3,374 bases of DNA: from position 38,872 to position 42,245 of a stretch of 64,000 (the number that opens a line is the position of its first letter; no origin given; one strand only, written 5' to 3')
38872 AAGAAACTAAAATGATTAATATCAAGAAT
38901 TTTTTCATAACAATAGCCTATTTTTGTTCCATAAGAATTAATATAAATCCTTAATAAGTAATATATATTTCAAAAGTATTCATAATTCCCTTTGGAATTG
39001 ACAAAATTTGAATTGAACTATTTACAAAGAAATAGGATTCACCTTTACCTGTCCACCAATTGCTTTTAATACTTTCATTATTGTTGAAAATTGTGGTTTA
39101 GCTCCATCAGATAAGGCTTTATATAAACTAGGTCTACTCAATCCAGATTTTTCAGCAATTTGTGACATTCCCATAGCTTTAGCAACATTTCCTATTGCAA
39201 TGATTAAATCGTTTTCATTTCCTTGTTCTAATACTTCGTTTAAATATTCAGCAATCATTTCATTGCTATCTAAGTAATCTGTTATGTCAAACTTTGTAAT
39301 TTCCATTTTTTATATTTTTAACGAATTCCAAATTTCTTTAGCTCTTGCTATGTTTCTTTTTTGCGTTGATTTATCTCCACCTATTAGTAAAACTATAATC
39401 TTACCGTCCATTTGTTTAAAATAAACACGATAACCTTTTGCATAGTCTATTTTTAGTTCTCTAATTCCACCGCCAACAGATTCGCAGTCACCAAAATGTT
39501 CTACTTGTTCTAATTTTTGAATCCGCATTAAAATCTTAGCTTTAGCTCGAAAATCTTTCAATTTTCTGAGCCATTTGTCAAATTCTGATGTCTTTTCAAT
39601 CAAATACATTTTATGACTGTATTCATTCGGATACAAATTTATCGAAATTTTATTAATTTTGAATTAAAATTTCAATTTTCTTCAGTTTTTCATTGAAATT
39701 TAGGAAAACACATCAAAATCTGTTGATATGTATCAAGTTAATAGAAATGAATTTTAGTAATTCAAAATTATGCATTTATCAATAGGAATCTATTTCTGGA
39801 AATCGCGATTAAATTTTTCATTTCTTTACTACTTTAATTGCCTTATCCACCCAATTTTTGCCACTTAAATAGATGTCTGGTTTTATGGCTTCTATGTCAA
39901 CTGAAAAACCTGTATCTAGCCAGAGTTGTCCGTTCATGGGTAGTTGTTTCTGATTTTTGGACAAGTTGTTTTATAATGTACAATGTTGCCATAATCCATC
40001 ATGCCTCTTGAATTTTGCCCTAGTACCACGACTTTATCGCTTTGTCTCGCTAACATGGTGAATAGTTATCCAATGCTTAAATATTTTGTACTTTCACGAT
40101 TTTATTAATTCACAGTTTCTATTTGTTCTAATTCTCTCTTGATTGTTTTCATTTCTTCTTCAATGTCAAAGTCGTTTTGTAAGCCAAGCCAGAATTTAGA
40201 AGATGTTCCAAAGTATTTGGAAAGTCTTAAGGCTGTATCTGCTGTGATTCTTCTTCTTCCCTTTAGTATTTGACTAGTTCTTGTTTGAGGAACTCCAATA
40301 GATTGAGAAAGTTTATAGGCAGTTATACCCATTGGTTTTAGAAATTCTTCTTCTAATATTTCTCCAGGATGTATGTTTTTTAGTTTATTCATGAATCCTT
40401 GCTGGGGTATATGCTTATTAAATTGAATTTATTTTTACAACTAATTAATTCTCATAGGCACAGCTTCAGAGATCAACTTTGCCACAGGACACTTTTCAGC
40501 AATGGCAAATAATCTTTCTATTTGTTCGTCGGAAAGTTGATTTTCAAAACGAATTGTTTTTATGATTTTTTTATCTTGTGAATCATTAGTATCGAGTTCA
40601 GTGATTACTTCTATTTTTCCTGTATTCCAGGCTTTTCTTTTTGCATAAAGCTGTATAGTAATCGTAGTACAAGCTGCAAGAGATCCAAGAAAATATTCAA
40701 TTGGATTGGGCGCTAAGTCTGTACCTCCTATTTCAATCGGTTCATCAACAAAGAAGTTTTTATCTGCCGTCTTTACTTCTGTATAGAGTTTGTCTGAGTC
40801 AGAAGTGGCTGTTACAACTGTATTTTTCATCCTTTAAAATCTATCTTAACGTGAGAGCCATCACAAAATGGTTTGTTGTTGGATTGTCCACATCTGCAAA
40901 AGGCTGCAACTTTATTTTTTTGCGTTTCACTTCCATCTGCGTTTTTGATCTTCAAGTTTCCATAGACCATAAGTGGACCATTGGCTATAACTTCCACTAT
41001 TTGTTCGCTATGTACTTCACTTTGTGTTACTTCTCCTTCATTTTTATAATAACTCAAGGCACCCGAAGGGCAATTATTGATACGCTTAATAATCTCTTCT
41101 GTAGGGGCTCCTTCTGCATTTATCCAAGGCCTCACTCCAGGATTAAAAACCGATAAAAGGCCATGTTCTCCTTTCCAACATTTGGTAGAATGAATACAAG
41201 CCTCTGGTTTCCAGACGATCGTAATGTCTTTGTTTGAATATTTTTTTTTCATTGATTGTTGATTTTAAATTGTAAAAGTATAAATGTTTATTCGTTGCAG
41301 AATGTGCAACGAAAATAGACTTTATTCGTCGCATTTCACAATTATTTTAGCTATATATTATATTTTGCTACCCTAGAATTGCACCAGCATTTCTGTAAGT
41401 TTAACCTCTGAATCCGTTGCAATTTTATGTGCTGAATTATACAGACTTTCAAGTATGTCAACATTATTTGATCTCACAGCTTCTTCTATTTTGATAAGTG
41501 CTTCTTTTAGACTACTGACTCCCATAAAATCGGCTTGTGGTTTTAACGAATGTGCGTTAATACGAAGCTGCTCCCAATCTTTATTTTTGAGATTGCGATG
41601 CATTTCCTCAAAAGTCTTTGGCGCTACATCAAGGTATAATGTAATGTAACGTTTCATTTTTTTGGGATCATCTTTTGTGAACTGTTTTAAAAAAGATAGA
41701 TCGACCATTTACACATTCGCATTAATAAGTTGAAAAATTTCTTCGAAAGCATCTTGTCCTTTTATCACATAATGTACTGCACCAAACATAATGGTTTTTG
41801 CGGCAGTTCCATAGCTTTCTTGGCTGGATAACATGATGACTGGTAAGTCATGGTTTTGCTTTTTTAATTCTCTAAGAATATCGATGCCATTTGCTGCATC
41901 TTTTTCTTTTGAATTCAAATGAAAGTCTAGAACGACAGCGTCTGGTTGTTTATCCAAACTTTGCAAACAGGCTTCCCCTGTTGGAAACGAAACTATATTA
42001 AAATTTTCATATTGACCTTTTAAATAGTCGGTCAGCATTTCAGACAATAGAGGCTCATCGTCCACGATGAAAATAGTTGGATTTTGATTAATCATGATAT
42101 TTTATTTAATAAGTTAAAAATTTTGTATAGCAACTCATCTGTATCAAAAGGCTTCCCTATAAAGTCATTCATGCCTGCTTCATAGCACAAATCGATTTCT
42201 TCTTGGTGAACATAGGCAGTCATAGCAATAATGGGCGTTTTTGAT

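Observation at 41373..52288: SusC/SusD pair embedded between two paralogous hybrid kinases plus Hpt/REC and a LytTR regulator, with no enzymes: candidate non-canonical nutrient- or signal-sensing system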

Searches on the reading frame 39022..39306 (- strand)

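Call 6: search_protein_families(library=pfam, proteins=[window:39022-39306:-], max_evalue=0.001)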
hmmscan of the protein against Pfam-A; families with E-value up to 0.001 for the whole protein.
window:39022-39306:- (94 aa): 2 families
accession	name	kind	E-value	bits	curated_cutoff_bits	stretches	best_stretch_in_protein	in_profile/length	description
PF21716.3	dnstrm_HI1420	-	3e-44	149.2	27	1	2-90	1-89/90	Probable addiction module antidote protein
PF01381.28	HTH_3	-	1e-05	25.9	23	1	43-84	6-49/55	Helix-turn-helix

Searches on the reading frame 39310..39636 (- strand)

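Call 6: search_protein_families(library=pfam, proteins=[window:39310-39636:-], max_evalue=0.001)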
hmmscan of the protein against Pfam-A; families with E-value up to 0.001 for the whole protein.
window:39310-39636:- (108 aa): 1 family
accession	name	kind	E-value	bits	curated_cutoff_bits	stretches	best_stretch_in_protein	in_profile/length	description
PF05973.20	Gp49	-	6e-08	33.1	23.9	1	21-94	1-77/90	Phage derived protein Gp49-like (DUF891)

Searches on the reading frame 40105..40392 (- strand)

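Call 6: search_protein_families(library=pfam, proteins=[window:40105-40392:-], max_evalue=0.001)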
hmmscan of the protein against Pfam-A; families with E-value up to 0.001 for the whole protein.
window:40105-40392:- (95 aa): 2 families
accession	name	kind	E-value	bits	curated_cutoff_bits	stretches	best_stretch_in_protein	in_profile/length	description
PF01381.28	HTH_3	-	5.5e-08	33.2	23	1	16-65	3-52/55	Helix-turn-helix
PF13443.12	HTH_26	-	0.00045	20.9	22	0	16-63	4-52/63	Cro/C1-type HTH DNA-binding domain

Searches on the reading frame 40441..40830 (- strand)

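Call 3: search_protein_families(library=pfam, proteins=[window:40441-40830:-], max_evalue=0.01)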
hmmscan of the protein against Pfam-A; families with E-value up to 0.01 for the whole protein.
window:40441-40830:- (129 aa): 1 family
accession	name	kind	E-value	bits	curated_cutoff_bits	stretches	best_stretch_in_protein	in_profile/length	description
PF02566.24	OsmC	-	1.4e-16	61.2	27.5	1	36-128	1-99/100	OsmC-like protein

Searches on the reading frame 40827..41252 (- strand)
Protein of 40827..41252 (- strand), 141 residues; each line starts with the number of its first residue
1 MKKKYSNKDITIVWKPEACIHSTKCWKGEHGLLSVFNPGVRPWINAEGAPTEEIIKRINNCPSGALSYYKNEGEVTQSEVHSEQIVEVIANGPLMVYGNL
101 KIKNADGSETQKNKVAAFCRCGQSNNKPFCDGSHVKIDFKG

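Call 3: search_protein_families(library=pfam, proteins=[window:40827-41252:-], max_evalue=0.01)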
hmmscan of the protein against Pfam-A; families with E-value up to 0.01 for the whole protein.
window:40827-41252:- (141 aa): 2 families
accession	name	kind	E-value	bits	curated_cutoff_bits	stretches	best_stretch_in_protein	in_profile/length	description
PF06902.16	Fer4_19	-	9.3e-24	83.7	24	1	5-70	1-63/64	Divergent 4Fe-4S mono-cluster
PF09360.15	zf-CDGSH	-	2.3e-19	69.8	29.5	1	91-134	1-47/48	Iron-binding zinc finger CDGSH type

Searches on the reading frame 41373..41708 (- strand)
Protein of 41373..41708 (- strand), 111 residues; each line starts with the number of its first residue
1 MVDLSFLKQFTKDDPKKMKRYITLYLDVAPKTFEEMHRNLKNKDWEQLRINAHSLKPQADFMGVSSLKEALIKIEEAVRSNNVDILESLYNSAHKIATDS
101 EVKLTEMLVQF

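Call 3: search_protein_families(library=pfam, proteins=[window:41373-41708:-], max_evalue=0.01)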
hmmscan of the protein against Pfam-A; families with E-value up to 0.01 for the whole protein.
window:41373-41708:- (111 aa): 1 family
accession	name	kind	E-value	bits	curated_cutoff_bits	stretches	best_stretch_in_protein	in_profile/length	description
PF01627.28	Hpt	-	4.9e-09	36.7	24.6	1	21-91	2-72/84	Hpt domain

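Call 63: search_protein_families(library=ncbifam, proteins=[window:41373-41708:-], max_evalue=0.00001)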
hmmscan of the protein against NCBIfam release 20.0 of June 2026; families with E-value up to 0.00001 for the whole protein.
window:41373-41708:- (111 aa): 0 families

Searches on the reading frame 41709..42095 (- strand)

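Call 3: search_protein_families(library=pfam, proteins=[window:41709-42095:-], max_evalue=0.01)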
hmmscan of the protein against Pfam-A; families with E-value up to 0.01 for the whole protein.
window:41709-42095:- (128 aa): 1 family
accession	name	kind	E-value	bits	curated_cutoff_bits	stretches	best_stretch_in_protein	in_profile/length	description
PF00072.30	Response_reg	-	1.4e-18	67.5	30.2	1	8-115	1-102/111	Response regulator receiver domain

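Call 63: search_protein_families(library=ncbifam, proteins=[window:41709-42095:-], max_evalue=0.00001)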
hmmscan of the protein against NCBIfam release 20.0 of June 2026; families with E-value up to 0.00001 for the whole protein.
window:41709-42095:- (128 aa): 43 families (the best 25 are shown)
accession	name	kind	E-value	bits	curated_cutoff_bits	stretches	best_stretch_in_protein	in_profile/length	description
NF045505.1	RR_RssB_Pseudo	equivalog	1e-12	47.8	700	1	1-115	1-109/394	two-component system response regulator RssB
NF051870.1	NAssimRespRegNtrX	equivalog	8e-12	44.8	600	1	8-114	4-106/452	nitrogen assimilation response regulator NtrX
TIGR02154.1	PhoB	equivalog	1.2e-11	44.3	296.2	1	6-113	3-106/226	phosphate regulon transcriptional regulator PhoB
NF040689.1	MtrAB_MtrA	equivalog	2e-11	43.6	300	1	8-116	1-102/219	MtrAB system response regulator MtrA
NF040534.1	resp_reg_YycF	equivalog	6.2e-11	42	340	1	7-120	2-108/231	response regulator YycF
NF008469.0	PRK11361.1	equivalog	1.3e-10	40.6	714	1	6-120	5-112/461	acetoacetate metabolism transcriptional regulator AtoC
NF008199.0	PRK10955.1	equivalog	1.4e-10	41.5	341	1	8-114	4-102/232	envelope stress response regulator transcription factor CpxR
NF011896.0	PRK15369.1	equivalog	1.9e-10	40.7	242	1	6-113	4-107/211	two component system response regulator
NF041866.1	EpsW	equivalog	7.1e-10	38.6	200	1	1-113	1-111/131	exopolysaccharide biosynthesis response regulator EpsW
NF033117.2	vanR_ACDEGLN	exception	7.6e-10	38.7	350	1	8-119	1-105/226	VanR-ABDEGLN family response regulator transcription factor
TIGR01818.1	ntrC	equivalog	8.1e-10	38.1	558.6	1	8-118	1-105/463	nitrogen regulation protein NR(I)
NF052445.1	RespRegMctR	equivalog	1.1e-09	38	300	1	8-125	4-116/205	two-component system response regulator MctR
TIGR02875.1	spore_0_A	equivalog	1.1e-09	37.9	200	1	8-115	5-110/262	sporulation transcription factor Spo0A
NF007982.1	PRK10710.1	equivalog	1.7e-09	37.6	380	1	3-112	5-107/235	envelope stress response regulator BaeR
NF007969.0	PRK10693.1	equivalog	2.1e-09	36.9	329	1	7-120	9-116/337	two-component system response regulator RssB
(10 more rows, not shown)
